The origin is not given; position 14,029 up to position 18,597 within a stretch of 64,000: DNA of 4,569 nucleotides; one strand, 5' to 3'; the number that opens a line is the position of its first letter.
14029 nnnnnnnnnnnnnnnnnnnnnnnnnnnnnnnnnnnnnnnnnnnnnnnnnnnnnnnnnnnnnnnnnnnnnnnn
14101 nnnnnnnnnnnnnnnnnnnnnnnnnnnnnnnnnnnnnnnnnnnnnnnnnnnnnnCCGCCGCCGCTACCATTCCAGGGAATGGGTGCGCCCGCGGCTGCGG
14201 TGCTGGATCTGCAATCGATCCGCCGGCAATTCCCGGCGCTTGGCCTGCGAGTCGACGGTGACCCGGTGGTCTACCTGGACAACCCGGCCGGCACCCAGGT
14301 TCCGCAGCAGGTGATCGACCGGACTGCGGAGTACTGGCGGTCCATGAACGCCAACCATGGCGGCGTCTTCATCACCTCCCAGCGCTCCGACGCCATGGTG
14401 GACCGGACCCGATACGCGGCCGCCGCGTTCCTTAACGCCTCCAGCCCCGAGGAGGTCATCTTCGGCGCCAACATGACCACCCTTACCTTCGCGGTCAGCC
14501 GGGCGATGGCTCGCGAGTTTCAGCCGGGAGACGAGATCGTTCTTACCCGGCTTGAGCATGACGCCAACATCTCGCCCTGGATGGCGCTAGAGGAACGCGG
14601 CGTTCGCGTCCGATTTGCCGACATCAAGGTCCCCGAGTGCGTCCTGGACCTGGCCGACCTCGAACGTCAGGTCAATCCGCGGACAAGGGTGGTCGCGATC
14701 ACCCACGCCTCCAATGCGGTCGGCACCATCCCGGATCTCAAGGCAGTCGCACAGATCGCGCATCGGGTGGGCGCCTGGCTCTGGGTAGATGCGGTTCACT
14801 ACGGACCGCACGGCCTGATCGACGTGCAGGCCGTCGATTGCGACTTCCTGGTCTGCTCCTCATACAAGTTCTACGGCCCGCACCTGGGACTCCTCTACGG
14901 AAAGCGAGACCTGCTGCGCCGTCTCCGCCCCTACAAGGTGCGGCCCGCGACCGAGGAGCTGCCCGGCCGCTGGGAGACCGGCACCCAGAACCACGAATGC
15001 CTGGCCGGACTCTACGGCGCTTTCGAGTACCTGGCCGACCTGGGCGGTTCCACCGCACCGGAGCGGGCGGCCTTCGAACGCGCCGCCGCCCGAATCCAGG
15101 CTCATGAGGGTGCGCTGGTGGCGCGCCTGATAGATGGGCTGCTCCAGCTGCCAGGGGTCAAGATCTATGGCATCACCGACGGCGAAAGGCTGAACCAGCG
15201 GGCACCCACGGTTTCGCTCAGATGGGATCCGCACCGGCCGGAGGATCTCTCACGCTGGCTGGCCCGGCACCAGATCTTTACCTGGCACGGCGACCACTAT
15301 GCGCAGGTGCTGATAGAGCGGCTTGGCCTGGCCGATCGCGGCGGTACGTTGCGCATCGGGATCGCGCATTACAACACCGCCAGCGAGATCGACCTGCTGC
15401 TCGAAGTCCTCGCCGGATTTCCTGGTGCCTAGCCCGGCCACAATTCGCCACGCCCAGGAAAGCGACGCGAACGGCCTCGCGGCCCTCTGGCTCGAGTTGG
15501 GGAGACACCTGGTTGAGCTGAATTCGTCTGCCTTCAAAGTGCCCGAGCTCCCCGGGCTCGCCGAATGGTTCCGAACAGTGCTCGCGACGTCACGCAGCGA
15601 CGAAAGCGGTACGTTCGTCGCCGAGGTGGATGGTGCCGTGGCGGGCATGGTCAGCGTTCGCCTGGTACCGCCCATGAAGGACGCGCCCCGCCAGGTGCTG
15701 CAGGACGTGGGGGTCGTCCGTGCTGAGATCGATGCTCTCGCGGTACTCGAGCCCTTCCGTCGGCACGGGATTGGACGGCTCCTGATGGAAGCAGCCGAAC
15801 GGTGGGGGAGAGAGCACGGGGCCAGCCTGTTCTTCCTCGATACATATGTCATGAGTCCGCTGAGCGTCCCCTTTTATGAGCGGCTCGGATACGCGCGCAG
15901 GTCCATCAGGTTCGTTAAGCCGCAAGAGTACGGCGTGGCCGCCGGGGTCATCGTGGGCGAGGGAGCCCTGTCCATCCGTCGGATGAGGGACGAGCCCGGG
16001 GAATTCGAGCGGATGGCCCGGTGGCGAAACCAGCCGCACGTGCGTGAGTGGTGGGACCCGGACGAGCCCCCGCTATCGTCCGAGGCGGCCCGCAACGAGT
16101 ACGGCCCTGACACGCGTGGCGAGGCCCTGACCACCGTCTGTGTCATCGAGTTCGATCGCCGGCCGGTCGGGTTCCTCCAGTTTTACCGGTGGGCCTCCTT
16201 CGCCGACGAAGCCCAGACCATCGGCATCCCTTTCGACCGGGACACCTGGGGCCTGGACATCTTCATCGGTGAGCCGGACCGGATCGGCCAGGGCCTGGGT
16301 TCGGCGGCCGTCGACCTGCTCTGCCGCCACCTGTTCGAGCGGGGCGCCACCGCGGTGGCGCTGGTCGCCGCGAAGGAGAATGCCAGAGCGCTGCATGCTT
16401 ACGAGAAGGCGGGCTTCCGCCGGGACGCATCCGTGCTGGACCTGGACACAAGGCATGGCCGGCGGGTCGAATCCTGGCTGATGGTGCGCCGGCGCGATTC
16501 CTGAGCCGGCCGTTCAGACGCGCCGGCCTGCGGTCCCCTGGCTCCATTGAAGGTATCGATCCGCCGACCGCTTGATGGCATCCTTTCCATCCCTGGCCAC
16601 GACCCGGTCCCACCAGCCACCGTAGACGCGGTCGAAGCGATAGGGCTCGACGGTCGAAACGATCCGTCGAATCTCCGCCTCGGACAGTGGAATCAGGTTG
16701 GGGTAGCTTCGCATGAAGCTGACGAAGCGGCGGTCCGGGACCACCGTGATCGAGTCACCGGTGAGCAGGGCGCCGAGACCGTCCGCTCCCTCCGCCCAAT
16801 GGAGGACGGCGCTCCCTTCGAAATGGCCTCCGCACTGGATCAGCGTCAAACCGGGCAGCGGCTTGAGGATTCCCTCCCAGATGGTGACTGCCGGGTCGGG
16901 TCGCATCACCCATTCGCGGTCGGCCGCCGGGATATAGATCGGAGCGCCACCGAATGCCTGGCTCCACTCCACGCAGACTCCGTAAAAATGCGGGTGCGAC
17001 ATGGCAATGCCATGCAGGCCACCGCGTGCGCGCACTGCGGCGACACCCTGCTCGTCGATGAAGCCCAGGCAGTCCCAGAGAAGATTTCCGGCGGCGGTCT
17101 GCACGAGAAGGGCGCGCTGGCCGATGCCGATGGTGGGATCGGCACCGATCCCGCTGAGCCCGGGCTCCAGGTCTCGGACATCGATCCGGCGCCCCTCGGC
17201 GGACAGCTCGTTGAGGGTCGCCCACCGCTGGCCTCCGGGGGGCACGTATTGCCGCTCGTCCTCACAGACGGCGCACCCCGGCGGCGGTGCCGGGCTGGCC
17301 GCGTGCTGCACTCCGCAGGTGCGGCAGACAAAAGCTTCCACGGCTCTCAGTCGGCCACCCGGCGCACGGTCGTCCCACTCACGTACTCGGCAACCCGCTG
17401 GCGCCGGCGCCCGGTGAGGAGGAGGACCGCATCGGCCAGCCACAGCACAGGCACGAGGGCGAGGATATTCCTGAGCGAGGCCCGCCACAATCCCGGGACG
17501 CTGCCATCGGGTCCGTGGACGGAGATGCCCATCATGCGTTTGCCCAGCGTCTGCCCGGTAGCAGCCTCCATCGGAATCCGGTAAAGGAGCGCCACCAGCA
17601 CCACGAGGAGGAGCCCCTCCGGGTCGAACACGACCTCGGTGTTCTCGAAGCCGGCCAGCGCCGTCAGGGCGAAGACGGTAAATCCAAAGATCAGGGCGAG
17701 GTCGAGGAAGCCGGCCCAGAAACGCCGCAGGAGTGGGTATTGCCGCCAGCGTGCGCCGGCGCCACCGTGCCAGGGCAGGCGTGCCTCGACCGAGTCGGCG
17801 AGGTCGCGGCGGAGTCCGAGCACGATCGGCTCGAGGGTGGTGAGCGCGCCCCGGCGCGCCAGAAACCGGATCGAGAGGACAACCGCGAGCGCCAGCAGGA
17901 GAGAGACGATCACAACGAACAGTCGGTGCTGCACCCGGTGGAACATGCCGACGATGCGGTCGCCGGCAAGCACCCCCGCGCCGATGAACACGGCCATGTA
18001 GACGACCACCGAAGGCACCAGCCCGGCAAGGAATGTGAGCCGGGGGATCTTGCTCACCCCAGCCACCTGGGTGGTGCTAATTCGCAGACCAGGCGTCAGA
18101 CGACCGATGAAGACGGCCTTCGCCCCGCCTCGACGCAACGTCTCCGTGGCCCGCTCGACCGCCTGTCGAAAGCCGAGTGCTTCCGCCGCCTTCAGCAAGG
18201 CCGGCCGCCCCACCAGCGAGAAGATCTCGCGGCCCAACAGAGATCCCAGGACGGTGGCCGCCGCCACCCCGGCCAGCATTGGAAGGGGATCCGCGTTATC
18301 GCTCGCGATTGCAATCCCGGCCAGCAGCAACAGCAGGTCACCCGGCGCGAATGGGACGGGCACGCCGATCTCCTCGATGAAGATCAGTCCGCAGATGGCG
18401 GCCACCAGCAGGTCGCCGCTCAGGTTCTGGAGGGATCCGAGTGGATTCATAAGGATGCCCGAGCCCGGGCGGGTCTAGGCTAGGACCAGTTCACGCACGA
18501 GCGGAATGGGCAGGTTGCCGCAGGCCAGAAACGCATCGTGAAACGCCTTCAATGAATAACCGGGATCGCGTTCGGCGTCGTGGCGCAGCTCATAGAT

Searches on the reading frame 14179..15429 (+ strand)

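Call 88: search_protein_families(library=pfam, proteins=[window:14179-15429:+], max_evalue=0.00001)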
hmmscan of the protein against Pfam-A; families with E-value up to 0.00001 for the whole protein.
window:14179-15429:+ (417 aa): 4 families
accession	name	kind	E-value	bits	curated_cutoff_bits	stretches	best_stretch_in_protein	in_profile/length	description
PF00266.25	Aminotran_5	-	9.8e-75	252.3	21.5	1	31-407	1-371/371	Aminotransferase class-V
PF01041.23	DegT_DnrJ_EryC1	-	9.9e-10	38.6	19.8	1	111-207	58-148/360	DegT/DnrJ/EryC1/StrS aminotransferase family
PF00155.27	Aminotran_1_2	-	3.8e-08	33.3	19.7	1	76-209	46-190/361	Aminotransferase class I and II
PF01053.26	Cys_Met_Meta_PP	-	5.5e-08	32.2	27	1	105-241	79-209/381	Cys/Met metabolism PLP-dependent enzyme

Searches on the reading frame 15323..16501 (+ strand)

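Call 89: search_protein_families(library=pfam, proteins=[window:15323-16501:+], max_evalue=0.00001)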
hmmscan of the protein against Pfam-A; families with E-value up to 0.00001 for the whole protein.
window:15323-16501:+ (393 aa): 6 families
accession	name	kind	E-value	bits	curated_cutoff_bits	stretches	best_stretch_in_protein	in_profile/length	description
PF00583.31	Acetyltransf_1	-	4.3e-33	114.5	20.7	2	81-190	19-116/116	Acetyltransferase (GNAT) family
PF13523.12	Acetyltransf_8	-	1.5e-20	73.7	27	1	227-369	5-141/145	Acetyltransferase (GNAT) domain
PF13508.13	Acetyltransf_7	-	2.2e-19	70.1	27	1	95-191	3-83/84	Acetyltransferase (GNAT) domain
PF13302.13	Acetyltransf_3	-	2.3e-13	51.4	25.4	1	216-366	2-138/138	Acetyltransferase (GNAT) domain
PF13673.13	Acetyltransf_10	-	9.6e-11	42.2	23.6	1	94-192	30-109/128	Acetyltransferase (GNAT) domain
PF08445.16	FR47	-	3.7e-10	40.1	22.1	0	318-368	31-80/86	FR47-like protein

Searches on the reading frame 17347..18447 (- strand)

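Call 89: search_protein_families(library=pfam, proteins=[window:17347-18447:-], max_evalue=0.00001)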
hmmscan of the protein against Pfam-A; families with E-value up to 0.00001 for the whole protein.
window:17347-18447:- (366 aa): 2 families
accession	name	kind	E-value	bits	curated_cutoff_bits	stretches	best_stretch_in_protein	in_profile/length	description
PF06271.18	RDD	-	5.1e-19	69.4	24.1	1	239-345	4-117/137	RDD family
PF09335.16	VTT_dom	-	1.2e-08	35.9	33.9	1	35-158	2-121/123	VTT domain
